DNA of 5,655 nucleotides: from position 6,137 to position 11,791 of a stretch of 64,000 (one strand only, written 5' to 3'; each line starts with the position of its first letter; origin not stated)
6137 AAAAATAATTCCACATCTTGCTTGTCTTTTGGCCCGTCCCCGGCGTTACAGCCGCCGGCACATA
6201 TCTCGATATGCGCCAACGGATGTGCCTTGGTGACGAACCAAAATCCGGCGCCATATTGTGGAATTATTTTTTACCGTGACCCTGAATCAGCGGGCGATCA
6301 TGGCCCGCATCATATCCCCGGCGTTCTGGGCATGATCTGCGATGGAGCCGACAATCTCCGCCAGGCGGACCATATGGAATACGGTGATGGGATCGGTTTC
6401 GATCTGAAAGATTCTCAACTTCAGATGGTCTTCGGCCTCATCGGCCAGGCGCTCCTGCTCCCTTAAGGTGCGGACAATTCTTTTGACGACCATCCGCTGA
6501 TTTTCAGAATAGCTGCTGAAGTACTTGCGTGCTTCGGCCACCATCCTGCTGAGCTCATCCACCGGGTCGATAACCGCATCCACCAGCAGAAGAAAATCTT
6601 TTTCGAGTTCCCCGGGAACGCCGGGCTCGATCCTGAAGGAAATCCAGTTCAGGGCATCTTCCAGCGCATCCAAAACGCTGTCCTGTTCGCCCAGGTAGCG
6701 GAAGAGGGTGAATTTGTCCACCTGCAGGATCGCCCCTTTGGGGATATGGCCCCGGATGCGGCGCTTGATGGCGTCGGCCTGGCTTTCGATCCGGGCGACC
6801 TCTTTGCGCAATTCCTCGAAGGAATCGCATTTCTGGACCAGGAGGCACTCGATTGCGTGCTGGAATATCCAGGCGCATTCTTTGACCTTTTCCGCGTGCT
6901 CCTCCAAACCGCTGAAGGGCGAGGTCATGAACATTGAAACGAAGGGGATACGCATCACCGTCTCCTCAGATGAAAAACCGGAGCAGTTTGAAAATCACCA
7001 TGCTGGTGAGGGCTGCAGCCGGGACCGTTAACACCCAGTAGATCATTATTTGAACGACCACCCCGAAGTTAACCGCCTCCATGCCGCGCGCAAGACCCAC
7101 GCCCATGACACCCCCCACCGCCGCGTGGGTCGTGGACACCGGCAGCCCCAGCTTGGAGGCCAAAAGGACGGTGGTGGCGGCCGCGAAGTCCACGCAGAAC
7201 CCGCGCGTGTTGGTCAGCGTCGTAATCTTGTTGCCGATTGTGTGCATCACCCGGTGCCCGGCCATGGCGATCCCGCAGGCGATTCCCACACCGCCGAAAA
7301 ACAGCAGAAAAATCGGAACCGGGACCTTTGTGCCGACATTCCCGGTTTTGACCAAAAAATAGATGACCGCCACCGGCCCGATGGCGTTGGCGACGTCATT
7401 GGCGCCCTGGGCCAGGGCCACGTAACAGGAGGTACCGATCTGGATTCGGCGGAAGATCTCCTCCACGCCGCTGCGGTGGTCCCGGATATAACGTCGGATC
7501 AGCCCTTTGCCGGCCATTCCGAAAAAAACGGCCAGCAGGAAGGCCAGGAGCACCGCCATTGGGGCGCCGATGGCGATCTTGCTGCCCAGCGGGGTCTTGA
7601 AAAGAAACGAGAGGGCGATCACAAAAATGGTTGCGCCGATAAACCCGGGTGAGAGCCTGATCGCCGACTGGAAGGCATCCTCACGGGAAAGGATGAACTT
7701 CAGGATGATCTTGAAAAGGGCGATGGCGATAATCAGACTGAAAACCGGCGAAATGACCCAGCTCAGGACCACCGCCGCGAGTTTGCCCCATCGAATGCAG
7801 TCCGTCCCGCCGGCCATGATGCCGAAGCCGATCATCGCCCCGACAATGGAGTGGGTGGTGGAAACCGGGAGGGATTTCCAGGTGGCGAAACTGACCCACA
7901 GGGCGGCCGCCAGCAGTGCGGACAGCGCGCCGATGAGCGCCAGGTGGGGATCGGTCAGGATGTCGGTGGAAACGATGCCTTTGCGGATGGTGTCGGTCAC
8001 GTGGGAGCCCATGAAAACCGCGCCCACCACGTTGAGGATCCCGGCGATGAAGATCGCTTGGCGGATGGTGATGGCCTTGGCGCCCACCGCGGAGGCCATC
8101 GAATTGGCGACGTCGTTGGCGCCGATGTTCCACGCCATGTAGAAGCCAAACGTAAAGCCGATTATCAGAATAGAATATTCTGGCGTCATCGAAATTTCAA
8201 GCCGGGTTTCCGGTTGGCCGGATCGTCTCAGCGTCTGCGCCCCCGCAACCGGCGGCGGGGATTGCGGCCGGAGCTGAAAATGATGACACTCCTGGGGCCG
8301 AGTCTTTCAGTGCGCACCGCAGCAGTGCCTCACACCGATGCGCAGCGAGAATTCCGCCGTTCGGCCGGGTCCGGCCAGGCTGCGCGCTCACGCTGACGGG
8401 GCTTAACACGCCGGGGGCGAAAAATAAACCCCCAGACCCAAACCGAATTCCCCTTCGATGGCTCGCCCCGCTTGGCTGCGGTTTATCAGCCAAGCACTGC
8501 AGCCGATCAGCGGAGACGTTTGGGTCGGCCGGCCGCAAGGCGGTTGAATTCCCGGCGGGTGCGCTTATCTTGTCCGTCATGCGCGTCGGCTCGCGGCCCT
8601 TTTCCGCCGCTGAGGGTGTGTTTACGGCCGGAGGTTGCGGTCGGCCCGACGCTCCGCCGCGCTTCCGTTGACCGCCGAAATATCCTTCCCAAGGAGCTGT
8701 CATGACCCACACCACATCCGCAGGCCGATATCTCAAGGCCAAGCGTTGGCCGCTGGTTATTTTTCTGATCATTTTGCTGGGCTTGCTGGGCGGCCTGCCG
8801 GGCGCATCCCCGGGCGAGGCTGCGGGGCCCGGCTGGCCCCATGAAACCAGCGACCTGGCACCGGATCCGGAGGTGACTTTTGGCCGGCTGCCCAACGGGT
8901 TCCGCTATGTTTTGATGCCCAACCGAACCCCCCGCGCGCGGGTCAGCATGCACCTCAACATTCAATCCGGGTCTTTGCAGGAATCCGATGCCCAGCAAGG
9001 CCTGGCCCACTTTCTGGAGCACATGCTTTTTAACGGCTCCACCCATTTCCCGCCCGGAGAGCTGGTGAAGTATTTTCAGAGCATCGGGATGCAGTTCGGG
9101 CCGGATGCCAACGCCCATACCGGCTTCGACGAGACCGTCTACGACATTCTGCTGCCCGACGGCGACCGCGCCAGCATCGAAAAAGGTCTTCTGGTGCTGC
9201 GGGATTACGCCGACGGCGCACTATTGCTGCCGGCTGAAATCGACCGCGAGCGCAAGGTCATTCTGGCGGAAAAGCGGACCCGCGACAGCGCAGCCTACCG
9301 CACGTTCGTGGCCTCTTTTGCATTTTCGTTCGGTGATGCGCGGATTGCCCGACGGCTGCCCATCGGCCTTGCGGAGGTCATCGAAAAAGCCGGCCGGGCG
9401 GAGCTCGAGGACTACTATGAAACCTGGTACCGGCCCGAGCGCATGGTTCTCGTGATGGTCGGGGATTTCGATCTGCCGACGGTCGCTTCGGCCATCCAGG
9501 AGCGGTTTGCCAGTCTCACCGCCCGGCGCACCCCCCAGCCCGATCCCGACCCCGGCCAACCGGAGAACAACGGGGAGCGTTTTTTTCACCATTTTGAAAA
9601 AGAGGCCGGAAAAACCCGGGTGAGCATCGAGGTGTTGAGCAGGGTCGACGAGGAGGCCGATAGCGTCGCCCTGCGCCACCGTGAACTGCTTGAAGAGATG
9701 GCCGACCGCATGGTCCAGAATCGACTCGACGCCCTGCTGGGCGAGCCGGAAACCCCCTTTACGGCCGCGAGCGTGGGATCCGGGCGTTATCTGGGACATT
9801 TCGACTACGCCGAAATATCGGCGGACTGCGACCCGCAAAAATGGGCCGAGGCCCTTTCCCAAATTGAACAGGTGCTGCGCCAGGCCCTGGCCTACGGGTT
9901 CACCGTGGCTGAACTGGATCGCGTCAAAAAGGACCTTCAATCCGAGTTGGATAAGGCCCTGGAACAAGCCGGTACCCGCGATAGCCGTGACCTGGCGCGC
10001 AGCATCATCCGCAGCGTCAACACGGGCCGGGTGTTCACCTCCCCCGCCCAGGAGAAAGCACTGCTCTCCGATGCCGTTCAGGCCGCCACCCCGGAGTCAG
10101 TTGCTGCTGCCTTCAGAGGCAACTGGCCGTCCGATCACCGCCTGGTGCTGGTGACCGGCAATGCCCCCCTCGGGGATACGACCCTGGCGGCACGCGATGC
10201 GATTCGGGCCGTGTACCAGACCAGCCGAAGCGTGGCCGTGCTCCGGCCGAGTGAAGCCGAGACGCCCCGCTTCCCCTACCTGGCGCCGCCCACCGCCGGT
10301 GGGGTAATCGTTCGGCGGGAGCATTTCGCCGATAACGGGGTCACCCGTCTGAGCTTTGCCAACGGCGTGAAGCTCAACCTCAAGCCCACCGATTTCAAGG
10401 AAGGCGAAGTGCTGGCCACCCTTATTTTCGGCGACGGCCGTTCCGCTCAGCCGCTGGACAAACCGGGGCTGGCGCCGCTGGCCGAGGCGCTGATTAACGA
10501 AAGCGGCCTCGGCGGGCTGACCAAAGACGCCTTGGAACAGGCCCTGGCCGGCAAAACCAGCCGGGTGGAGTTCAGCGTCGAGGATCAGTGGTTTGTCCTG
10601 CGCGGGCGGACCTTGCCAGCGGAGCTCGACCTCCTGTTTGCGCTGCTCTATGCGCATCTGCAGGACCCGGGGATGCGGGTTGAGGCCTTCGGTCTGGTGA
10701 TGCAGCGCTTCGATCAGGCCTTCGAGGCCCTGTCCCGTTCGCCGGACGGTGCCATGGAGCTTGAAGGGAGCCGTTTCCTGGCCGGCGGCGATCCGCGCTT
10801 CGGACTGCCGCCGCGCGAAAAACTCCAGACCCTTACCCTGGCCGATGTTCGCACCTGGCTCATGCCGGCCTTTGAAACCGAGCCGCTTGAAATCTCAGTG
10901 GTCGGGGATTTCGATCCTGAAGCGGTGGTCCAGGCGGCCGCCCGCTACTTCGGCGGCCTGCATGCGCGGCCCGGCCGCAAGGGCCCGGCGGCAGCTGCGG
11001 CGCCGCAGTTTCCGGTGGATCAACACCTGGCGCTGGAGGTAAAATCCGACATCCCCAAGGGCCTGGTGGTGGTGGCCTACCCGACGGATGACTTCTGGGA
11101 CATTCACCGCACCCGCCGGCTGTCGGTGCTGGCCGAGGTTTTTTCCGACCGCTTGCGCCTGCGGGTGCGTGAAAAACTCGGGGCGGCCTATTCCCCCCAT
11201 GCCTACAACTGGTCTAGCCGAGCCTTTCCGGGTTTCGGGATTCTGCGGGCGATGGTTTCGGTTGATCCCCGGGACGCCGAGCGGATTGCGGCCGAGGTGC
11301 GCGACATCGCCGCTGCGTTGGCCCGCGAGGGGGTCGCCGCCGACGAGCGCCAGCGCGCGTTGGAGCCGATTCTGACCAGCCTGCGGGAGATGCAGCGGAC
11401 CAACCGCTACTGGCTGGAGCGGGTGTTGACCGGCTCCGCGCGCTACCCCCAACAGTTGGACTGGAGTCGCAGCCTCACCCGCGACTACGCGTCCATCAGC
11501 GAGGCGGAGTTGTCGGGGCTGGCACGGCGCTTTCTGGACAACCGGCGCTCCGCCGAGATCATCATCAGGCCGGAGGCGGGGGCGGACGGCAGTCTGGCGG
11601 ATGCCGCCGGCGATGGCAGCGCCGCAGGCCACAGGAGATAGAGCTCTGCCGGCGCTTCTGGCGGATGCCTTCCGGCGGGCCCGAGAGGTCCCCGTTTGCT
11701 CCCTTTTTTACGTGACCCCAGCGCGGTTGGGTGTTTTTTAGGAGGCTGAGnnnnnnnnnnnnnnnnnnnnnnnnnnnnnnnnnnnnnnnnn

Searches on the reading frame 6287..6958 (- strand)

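Call 29: search_protein_families(library=pfam, proteins=[window:6287-6958:-], max_evalue=0.00001)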
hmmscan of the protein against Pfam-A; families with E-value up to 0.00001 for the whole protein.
window:6287-6958:- (223 aa): 1 family
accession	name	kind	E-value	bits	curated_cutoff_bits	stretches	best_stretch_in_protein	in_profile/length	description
PF01865.21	PhoU_div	-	9.2e-30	104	24.4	1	8-222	3-213/214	Protein of unknown function DUF47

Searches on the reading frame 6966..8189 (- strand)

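Call 29: search_protein_families(library=pfam, proteins=[window:6966-8189:-], max_evalue=0.00001)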
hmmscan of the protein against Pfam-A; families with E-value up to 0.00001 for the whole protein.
window:6966-8189:- (407 aa): 1 family
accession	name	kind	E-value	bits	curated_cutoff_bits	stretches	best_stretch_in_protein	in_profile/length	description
PF01384.25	PHO4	-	1.4e-111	373.3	33.7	1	22-396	1-350/350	Phosphate transporter family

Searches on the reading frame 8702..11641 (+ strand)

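Call 29: search_protein_families(library=pfam, proteins=[window:8702-11641:+], max_evalue=0.00001)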
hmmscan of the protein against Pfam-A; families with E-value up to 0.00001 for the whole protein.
window:8702-11641:+ (979 aa): 2 families
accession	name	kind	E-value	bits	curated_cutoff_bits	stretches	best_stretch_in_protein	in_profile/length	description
PF05193.26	Peptidase_M16_C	-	3.5e-39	135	23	2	711-887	2-178/181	Peptidase M16 inactive domain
PF00675.25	Peptidase_M16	-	9.5e-23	81.2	22.3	1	69-196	1-121/149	Insulinase (Peptidase family M16)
